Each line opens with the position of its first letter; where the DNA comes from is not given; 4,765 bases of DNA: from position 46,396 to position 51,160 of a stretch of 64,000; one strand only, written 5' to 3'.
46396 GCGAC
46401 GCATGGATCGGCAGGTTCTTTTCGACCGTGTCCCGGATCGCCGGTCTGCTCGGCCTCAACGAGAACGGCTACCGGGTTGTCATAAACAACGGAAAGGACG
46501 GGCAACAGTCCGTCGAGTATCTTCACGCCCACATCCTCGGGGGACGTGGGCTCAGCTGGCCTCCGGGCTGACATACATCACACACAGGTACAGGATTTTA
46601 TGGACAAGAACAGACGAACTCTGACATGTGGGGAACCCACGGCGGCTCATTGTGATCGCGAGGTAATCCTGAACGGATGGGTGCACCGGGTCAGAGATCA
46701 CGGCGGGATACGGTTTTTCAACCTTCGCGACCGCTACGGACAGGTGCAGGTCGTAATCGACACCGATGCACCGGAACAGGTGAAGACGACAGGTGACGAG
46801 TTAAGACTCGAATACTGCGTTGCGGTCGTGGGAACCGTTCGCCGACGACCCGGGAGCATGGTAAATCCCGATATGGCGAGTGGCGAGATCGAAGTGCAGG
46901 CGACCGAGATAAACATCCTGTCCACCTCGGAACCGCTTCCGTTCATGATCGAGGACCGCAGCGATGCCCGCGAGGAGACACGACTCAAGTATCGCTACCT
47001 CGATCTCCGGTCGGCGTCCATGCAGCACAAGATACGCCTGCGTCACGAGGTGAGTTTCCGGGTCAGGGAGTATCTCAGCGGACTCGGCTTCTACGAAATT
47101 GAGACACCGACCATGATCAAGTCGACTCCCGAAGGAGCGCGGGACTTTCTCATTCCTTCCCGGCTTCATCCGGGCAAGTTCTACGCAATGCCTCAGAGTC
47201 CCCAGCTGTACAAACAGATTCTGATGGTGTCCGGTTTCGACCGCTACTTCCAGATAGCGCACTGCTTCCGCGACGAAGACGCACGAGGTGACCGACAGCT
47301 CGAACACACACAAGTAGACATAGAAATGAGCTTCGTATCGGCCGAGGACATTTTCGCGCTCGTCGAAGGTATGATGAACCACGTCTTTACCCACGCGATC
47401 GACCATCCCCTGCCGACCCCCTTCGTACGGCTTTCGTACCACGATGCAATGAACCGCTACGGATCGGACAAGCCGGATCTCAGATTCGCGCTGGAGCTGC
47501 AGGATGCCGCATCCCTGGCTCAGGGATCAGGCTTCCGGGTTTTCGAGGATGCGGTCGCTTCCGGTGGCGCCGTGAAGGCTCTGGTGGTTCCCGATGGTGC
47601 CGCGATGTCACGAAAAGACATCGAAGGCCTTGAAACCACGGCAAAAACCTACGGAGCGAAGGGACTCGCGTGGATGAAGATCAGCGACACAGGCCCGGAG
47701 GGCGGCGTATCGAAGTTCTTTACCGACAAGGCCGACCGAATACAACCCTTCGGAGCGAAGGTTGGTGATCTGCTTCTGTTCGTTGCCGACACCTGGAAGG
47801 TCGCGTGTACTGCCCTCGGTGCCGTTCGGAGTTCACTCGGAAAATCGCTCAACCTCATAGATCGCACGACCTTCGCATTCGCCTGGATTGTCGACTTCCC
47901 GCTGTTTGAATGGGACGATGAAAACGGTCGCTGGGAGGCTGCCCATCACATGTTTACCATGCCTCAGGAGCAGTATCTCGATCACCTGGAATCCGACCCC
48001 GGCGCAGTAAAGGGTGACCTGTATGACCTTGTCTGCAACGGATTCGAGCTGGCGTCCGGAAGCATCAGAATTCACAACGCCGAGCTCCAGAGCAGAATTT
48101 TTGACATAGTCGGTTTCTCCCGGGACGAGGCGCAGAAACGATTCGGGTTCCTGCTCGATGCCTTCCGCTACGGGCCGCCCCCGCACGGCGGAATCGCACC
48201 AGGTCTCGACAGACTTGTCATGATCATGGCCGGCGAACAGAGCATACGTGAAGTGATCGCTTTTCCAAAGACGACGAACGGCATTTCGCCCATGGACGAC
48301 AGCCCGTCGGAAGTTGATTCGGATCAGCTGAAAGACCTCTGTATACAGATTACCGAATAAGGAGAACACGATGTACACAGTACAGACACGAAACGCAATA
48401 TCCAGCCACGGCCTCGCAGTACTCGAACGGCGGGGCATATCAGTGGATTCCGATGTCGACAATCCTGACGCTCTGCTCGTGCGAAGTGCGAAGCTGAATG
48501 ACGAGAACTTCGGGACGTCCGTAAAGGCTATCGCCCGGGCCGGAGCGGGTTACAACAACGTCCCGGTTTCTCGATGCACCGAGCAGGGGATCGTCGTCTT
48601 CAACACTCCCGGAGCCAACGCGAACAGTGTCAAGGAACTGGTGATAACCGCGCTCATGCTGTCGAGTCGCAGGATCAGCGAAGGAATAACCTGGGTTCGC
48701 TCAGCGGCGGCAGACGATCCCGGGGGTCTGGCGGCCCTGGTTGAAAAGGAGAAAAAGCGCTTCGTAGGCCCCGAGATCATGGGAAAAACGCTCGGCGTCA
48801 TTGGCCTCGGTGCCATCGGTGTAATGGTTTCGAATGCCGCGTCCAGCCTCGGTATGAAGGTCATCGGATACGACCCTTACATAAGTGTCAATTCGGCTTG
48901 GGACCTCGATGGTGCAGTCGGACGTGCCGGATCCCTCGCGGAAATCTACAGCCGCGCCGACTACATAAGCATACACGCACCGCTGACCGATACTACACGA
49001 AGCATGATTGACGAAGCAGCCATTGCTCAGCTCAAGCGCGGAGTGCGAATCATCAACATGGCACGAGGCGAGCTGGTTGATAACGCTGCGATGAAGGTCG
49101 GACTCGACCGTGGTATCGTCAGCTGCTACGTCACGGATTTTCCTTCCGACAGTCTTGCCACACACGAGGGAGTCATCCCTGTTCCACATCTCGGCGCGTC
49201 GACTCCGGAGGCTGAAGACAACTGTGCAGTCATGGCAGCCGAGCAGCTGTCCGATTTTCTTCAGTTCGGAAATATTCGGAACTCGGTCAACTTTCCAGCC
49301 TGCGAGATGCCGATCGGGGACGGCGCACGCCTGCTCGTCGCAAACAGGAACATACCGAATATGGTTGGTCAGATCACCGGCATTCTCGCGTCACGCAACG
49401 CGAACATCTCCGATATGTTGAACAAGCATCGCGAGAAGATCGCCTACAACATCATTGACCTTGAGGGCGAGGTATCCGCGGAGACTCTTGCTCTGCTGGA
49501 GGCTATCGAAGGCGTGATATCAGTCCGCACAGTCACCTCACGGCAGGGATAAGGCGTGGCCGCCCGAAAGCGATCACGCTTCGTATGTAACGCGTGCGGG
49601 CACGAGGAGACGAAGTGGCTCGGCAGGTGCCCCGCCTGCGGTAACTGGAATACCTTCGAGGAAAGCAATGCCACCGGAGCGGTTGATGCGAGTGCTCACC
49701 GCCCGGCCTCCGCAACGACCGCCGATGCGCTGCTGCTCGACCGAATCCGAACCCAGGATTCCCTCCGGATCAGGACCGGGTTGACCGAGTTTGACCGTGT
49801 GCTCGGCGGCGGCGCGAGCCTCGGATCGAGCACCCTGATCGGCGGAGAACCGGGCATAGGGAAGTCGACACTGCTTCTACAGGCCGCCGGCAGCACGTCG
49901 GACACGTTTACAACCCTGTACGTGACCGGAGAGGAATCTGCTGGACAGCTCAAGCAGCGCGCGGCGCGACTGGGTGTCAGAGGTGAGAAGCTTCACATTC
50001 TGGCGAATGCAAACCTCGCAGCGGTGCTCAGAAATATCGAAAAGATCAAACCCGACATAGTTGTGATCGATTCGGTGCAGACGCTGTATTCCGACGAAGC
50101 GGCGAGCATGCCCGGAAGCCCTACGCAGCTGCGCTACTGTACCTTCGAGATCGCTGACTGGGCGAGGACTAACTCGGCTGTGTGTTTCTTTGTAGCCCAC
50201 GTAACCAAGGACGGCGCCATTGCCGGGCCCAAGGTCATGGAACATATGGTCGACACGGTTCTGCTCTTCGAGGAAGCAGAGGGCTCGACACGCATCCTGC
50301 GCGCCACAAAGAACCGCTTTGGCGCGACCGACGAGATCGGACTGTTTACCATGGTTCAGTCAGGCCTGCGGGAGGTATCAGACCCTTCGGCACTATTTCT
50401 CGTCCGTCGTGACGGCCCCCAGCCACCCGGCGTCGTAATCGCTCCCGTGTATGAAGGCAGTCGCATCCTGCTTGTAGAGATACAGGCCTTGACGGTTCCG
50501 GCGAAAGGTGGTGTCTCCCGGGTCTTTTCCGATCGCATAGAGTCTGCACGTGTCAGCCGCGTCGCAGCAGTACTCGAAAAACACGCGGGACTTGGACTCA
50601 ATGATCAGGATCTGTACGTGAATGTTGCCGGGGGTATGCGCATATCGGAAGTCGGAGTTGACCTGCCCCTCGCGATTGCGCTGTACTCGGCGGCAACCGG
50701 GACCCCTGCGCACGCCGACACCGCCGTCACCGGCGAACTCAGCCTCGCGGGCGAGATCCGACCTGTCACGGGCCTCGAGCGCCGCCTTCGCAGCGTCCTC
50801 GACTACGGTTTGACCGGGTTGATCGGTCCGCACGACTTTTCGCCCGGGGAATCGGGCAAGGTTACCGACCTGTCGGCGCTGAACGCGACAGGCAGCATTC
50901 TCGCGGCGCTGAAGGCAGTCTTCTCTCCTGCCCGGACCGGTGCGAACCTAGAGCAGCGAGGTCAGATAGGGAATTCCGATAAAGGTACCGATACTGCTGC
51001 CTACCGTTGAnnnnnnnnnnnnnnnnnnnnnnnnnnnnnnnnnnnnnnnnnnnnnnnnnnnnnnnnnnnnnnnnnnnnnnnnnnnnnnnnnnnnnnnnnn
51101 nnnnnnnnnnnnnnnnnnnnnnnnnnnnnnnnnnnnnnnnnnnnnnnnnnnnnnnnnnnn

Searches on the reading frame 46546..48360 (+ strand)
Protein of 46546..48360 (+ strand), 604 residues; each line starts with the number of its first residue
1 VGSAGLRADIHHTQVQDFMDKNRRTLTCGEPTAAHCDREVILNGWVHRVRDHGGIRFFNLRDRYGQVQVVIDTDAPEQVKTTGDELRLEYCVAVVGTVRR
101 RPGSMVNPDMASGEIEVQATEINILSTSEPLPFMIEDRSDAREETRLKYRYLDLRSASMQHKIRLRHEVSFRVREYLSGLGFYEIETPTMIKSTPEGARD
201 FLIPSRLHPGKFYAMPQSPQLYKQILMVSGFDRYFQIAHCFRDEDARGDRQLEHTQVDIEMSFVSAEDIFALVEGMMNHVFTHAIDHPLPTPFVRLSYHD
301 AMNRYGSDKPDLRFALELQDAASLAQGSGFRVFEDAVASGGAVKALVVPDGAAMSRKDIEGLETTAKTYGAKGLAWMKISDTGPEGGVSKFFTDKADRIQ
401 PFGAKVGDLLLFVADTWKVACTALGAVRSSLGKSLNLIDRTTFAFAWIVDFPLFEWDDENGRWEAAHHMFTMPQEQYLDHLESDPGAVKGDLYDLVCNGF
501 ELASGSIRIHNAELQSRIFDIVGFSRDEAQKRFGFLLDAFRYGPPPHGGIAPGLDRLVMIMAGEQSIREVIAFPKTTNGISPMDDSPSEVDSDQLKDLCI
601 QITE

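Call 56: search_protein_families(library=pfam, proteins=[window:46546-48360:+], max_evalue=0.00001)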
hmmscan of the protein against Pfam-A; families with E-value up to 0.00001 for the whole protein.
window:46546-48360:+ (604 aa): 3 families
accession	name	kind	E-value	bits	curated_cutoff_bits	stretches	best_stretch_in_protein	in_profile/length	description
PF00152.25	tRNA-synt_2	-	2.4e-119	398.4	25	1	143-576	2-307/308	tRNA synthetases class II (D, K and N)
PF02938.19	GAD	-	1.6e-24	86.4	23.4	1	333-424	1-95/95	GAD domain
PF01336.31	tRNA_anti-codon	-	6.9e-18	64.8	27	1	40-125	1-75/75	OB-fold nucleic acid binding domain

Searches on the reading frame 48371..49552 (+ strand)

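Call 56: search_protein_families(library=pfam, proteins=[window:48371-49552:+], max_evalue=0.00001)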
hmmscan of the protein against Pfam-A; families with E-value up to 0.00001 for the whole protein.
window:48371-49552:+ (393 aa): 2 families
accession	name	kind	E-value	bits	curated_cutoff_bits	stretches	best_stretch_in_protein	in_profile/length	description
PF02826.25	2-Hacid_dh_C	-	1.4e-36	125.9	25.1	1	94-275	3-178/178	D-isomer specific 2-hydroxyacid dehydrogenase, NAD binding domain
PF00389.36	2-Hacid_dh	-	2.3e-20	73.1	24.6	1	28-307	36-134/134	D-isomer specific 2-hydroxyacid dehydrogenase, catalytic domain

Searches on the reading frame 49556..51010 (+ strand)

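Call 56: search_protein_families(library=pfam, proteins=[window:49556-51010:+], max_evalue=0.00001)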
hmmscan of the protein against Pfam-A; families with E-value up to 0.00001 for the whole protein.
window:49556-51010:+ (484 aa): 5 families
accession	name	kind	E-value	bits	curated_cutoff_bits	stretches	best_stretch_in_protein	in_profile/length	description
PF06745.19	ATPase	-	3.9e-16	59.6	26.6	1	72-146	1-77/231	KaiC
PF18073.7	Zn_ribbon_LapB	-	1.8e-12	47.2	25.7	1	9-36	1-28/28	Rubredoxin metal binding domain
PF13541.12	ChlI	-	1.5e-10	41.4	27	1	334-426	27-119/121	Subunit ChlI of Mg-chelatase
PF13481.12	AAA_25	-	1.2e-09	38.6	27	1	75-220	18-194/195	AAA domain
PF05362.19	Lon_C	-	1e-06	28.9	21.1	1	371-427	115-171/205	Lon protease (S16) C-terminal proteolytic domain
